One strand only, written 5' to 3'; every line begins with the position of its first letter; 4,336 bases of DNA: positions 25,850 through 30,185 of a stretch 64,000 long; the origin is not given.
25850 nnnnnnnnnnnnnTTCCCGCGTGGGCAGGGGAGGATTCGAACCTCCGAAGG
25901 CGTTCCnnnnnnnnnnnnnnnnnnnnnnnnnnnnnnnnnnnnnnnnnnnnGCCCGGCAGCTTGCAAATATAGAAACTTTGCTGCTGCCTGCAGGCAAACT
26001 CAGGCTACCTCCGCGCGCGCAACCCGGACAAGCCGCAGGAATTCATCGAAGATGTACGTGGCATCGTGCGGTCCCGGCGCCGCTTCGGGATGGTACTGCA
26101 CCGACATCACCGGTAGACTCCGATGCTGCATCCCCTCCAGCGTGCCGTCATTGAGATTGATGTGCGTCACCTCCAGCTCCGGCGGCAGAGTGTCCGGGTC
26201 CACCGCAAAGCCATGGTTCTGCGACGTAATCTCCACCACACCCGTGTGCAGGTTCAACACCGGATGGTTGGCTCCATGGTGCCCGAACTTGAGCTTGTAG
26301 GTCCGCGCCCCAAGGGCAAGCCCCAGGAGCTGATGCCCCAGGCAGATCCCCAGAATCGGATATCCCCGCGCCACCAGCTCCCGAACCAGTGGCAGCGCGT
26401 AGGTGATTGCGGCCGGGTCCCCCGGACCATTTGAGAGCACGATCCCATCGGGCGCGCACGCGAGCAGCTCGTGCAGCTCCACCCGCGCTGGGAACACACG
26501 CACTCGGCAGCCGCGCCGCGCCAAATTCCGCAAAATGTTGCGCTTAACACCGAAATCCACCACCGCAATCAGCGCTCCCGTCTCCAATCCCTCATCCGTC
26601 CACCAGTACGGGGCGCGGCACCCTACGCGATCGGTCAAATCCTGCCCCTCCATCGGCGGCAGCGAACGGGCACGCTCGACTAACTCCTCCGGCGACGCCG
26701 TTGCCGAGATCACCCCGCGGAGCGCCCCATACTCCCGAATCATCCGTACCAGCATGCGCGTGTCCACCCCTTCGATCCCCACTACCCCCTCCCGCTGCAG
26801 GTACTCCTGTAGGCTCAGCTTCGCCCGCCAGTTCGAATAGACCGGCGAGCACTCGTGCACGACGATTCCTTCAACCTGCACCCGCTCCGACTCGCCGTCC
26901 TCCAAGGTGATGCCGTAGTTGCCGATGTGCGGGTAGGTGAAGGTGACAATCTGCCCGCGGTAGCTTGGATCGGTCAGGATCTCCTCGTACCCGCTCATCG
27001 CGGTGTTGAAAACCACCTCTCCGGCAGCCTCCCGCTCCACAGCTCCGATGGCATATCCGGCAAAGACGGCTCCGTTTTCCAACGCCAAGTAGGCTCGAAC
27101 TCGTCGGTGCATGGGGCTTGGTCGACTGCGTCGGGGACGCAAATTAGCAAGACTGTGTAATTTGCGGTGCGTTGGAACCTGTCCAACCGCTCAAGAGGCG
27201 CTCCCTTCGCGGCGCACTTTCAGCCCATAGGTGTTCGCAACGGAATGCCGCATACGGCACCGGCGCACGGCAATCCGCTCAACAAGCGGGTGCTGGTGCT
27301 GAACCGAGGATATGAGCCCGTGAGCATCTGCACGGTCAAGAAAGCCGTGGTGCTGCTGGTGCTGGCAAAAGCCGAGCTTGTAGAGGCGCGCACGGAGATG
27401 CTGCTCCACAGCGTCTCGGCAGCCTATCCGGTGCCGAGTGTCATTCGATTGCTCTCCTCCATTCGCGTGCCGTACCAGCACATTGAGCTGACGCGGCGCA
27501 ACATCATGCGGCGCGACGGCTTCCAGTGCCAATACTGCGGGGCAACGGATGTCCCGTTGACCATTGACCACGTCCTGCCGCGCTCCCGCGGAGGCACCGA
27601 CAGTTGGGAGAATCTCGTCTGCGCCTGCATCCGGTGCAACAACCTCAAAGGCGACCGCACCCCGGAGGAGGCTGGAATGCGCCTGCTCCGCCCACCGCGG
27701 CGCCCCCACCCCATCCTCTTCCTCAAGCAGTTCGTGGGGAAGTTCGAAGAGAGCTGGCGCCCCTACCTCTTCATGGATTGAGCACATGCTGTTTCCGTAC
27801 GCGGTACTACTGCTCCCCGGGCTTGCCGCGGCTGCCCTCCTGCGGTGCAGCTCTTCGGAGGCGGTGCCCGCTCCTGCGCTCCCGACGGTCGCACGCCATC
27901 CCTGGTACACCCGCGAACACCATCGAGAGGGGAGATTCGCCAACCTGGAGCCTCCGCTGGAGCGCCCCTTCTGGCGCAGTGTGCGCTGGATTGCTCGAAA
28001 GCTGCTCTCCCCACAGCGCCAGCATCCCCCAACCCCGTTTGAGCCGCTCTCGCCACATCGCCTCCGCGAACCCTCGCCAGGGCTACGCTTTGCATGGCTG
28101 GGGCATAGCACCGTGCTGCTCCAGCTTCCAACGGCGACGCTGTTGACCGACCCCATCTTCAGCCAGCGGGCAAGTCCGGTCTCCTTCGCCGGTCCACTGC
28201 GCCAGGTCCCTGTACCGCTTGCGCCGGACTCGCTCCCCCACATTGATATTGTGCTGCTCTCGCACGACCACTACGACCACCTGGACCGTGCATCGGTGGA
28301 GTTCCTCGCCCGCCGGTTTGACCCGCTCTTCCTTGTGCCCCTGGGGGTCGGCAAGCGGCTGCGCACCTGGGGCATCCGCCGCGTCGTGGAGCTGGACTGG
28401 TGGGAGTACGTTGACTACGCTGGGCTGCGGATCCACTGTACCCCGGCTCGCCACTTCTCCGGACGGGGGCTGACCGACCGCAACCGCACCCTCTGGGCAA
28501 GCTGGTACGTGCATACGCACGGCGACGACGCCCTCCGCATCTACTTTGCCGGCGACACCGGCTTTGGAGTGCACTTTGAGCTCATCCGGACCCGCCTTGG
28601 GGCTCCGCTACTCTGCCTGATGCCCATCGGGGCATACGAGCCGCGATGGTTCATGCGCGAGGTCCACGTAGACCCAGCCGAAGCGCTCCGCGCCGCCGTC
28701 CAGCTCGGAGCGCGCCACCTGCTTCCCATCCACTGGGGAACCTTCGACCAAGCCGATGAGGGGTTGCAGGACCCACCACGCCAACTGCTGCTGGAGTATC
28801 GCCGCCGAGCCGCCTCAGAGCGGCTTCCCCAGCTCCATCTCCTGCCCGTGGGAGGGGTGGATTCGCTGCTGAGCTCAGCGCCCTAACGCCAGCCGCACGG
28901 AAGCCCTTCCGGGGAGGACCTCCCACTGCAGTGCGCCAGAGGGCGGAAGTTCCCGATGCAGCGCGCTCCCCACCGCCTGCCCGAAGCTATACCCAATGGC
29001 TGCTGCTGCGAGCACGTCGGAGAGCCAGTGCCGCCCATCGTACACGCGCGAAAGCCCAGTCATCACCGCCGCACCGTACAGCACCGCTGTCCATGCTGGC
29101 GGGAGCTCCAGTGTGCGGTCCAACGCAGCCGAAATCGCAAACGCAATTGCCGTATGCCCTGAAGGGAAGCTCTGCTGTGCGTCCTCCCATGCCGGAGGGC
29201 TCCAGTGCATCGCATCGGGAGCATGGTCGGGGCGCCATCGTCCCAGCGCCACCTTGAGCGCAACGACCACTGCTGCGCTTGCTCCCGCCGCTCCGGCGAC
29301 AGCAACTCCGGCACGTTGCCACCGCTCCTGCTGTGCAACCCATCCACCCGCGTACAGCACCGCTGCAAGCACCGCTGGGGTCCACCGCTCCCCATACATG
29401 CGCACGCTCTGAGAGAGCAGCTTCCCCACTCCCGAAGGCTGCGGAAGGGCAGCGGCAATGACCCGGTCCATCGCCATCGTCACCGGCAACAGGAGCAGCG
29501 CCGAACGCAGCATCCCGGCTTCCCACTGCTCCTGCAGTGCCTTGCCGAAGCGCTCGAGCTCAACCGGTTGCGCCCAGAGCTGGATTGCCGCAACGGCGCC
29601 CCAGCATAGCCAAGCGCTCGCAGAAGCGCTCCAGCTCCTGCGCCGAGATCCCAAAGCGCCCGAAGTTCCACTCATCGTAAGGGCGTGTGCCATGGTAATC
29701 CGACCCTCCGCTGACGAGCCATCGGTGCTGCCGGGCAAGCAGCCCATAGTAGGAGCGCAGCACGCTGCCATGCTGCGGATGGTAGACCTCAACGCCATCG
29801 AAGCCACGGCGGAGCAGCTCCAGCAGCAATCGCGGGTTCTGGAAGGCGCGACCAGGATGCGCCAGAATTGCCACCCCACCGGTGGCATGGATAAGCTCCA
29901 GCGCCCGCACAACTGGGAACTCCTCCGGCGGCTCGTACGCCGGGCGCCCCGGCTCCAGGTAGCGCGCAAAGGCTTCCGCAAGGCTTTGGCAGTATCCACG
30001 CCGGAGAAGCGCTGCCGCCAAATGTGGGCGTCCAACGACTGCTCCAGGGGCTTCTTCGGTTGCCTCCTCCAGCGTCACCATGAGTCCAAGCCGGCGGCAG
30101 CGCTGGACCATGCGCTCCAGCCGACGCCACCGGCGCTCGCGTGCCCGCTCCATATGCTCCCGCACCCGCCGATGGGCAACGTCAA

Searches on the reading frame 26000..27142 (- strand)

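Call 61: search_protein_families(library=pfam, proteins=[window:26000-27142:-], max_evalue=0.000001)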
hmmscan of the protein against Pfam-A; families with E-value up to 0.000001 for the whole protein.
window:26000-27142:- (380 aa): 3 families
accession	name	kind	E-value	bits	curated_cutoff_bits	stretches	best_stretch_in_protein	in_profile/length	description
PF00117.34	GATase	-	3e-56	190.6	22.8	1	194-370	2-189/190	Glutamine amidotransferase class-I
PF00988.28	CPSase_sm_chain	-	3.1e-52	176.1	27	1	19-145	1-126/126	Carbamoyl-phosphate synthase small chain, CPSase domain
PF07722.19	Peptidase_C26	-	5.1e-12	46.5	20.5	1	243-353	88-219/219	Peptidase C26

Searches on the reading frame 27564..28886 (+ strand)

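Call 60: search_protein_families(library=pfam, proteins=[window:27564-28886:+], max_evalue=0.000001)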
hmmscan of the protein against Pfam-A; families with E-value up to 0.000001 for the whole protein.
window:27564-28886:+ (440 aa): 2 families
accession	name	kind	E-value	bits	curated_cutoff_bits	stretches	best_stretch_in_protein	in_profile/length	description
PF12706.13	Lactamase_B_2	-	1.7e-41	142.5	27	1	193-391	3-200/200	Beta-lactamase superfamily domain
PF13483.12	Lactamase_B_3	-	1.5e-12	48.2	24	1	177-390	3-160/160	Beta-lactamase superfamily domain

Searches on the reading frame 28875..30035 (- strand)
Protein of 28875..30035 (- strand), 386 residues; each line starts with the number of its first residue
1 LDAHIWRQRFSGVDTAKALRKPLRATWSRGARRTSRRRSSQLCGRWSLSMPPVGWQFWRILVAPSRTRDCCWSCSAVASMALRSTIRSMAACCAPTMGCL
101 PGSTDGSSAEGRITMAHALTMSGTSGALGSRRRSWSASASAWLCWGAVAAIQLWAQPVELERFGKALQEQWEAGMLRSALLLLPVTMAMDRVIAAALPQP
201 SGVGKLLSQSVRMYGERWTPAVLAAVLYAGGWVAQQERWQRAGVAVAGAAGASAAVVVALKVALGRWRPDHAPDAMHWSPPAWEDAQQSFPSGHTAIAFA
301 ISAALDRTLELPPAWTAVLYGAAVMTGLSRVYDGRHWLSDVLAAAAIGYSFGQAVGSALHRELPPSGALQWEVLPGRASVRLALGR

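Call 60: search_protein_families(library=pfam, proteins=[window:28875-30035:-], max_evalue=0.000001)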
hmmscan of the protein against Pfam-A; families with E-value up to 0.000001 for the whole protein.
window:28875-30035:- (386 aa): 1 family
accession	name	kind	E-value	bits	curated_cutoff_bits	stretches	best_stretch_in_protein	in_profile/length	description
PF01569.27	PAP2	-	4.2e-23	82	27.2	1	244-354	3-120/130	PAP2 superfamily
